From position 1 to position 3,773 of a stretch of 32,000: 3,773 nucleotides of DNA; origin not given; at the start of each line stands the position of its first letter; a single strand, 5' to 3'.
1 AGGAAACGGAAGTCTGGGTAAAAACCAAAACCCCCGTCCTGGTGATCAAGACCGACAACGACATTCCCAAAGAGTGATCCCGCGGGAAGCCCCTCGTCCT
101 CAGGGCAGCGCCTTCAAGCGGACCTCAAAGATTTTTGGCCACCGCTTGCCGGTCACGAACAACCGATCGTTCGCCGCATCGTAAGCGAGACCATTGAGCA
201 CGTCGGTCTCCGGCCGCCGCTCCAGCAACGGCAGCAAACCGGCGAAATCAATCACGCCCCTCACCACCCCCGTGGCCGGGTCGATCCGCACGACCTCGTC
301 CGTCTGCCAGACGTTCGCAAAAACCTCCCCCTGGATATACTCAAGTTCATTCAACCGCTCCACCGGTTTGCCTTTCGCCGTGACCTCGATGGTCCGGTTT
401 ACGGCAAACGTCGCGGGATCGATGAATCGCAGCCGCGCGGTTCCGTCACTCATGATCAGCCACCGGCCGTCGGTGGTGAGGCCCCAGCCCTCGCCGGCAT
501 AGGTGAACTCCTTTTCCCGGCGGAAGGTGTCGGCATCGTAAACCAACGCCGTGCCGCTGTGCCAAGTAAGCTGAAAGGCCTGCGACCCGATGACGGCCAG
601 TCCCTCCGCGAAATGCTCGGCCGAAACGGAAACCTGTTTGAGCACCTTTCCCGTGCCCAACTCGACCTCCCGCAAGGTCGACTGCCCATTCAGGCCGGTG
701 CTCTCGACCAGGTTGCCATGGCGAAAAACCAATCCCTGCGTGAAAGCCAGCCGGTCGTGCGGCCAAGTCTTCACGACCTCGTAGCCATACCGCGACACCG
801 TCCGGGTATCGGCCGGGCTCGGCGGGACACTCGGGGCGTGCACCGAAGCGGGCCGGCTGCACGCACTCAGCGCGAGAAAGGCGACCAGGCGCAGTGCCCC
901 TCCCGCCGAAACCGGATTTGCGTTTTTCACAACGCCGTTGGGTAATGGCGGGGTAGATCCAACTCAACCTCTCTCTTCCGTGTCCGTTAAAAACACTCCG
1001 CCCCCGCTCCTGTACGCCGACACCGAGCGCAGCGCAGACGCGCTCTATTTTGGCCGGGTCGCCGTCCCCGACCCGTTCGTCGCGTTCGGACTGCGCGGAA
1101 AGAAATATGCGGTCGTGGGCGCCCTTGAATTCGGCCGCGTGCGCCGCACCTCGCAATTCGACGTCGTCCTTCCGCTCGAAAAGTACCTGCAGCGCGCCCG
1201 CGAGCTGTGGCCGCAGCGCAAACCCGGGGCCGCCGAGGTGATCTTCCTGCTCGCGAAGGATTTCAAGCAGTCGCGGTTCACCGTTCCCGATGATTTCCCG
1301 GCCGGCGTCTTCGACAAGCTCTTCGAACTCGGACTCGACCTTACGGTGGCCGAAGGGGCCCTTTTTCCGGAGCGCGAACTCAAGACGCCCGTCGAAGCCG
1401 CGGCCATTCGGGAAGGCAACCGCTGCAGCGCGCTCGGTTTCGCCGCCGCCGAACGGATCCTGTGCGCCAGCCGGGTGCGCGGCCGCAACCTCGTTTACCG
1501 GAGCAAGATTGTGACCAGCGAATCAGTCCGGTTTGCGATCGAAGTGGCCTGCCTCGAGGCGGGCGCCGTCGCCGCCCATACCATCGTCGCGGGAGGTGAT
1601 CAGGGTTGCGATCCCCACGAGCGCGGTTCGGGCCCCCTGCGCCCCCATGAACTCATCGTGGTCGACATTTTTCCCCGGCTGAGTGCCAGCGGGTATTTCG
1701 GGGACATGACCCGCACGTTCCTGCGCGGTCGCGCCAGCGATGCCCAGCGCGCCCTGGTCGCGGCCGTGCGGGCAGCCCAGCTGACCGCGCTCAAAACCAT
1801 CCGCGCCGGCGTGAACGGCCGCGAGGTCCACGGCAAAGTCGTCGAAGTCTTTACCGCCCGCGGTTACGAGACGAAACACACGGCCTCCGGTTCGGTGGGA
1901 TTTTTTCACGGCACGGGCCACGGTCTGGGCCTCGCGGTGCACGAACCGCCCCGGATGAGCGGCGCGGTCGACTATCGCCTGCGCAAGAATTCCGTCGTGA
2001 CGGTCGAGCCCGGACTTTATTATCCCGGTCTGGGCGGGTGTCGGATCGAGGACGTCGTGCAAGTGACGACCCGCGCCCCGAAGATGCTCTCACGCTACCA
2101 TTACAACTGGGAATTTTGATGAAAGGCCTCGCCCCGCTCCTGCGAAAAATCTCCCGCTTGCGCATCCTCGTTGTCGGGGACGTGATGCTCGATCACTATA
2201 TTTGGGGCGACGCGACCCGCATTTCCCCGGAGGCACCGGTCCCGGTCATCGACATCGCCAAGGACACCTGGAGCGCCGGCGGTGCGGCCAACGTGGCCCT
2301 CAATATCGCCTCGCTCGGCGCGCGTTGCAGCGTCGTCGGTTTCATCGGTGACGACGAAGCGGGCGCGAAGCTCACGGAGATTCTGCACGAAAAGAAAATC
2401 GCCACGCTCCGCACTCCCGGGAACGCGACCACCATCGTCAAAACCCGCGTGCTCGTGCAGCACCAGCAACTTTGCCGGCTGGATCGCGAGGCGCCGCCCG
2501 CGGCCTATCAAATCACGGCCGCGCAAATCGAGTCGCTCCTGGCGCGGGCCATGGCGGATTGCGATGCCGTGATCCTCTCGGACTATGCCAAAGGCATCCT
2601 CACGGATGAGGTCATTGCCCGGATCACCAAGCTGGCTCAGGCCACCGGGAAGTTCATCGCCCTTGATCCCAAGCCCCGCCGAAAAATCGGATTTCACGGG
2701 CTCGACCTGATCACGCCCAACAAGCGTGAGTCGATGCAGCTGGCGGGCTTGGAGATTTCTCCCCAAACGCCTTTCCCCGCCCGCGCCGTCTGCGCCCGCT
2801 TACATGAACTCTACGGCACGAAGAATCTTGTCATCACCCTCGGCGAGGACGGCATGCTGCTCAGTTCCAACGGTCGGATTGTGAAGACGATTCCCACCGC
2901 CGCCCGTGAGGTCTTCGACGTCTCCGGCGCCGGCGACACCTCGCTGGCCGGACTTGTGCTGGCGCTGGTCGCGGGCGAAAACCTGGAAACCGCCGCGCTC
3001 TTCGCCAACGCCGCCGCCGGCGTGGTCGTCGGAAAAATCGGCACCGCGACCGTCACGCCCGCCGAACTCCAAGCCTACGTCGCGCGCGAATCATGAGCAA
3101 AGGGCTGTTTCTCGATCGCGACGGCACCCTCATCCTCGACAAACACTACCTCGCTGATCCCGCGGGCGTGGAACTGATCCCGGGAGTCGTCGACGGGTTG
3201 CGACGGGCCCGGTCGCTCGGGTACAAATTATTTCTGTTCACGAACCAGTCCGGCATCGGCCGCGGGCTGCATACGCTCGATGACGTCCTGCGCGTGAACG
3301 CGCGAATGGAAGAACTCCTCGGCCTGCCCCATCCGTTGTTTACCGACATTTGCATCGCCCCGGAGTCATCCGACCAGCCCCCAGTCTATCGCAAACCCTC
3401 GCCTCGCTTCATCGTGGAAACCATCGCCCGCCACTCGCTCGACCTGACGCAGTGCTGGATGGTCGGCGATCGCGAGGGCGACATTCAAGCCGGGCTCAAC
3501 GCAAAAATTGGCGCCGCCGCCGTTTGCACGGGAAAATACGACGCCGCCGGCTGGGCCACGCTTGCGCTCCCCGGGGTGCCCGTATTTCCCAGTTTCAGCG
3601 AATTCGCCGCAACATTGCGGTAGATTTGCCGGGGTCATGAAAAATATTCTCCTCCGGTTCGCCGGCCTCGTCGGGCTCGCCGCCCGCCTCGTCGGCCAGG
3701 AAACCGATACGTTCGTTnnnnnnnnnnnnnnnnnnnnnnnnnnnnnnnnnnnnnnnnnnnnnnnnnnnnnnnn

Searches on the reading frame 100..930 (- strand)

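Call 50: search_protein_families(library=pfam, proteins=[window:100-930:-], max_evalue=0.0001)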
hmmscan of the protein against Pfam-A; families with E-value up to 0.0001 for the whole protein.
window:100-930:- (276 aa): 2 families
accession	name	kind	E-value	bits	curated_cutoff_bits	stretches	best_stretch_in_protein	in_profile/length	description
PF05096.18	Glu_cyclase_2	-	3.9e-98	328.3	22.3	1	37-272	14-249/249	Glutamine cyclotransferase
PF21959.2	DUF6923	-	5.3e-05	23.6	27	0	152-225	95-166/234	Repeat of unknown function (DUF6923)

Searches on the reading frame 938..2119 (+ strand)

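Call 50: search_protein_families(library=pfam, proteins=[window:938-2119:+], max_evalue=0.0001)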
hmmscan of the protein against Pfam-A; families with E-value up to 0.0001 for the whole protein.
window:938-2119:+ (393 aa): 1 family
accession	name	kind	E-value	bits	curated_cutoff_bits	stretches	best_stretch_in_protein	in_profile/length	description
PF00557.29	Peptidase_M24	-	1.5e-42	146.2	23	1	191-377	24-207/208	Metallopeptidase family M24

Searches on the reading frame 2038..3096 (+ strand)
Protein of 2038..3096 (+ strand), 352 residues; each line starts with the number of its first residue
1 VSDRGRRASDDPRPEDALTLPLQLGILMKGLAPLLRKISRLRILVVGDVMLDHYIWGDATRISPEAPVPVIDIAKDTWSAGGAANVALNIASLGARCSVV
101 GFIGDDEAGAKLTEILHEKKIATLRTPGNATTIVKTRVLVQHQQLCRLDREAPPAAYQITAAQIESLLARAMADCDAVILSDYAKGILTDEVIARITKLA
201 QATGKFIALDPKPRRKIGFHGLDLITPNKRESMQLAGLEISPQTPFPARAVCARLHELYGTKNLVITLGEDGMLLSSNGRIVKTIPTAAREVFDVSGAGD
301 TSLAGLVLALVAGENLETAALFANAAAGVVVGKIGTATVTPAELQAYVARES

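Call 50: search_protein_families(library=pfam, proteins=[window:2038-3096:+], max_evalue=0.0001)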
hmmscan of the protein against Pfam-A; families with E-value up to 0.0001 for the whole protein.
window:2038-3096:+ (352 aa): 1 family
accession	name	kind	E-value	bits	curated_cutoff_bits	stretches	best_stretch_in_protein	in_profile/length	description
PF00294.29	PfkB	-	1.6e-40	139.8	25.8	1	42-341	3-300/302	pfkB family carbohydrate kinase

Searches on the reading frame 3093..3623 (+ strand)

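Call 50: search_protein_families(library=pfam, proteins=[window:3093-3623:+], max_evalue=0.0001)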
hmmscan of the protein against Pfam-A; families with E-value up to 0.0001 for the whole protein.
window:3093-3623:+ (176 aa): 4 families
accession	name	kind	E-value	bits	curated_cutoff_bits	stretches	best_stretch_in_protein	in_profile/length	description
PF13242.12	Hydrolase_like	-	7.7e-13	48.6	22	1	98-170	1-74/75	HAD-hyrolase-like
PF00702.32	Hydrolase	-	3.6e-11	44.3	26.4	1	26-137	97-190/191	haloacid dehalogenase-like hydrolase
PF13419.12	HAD_2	-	1e-08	36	23.8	1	100-144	134-178/178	Haloacid dehalogenase-like hydrolase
PF08645.17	PNK3P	-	7.8e-06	26.1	22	1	8-130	6-129/161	Polynucleotide kinase 3 phosphatase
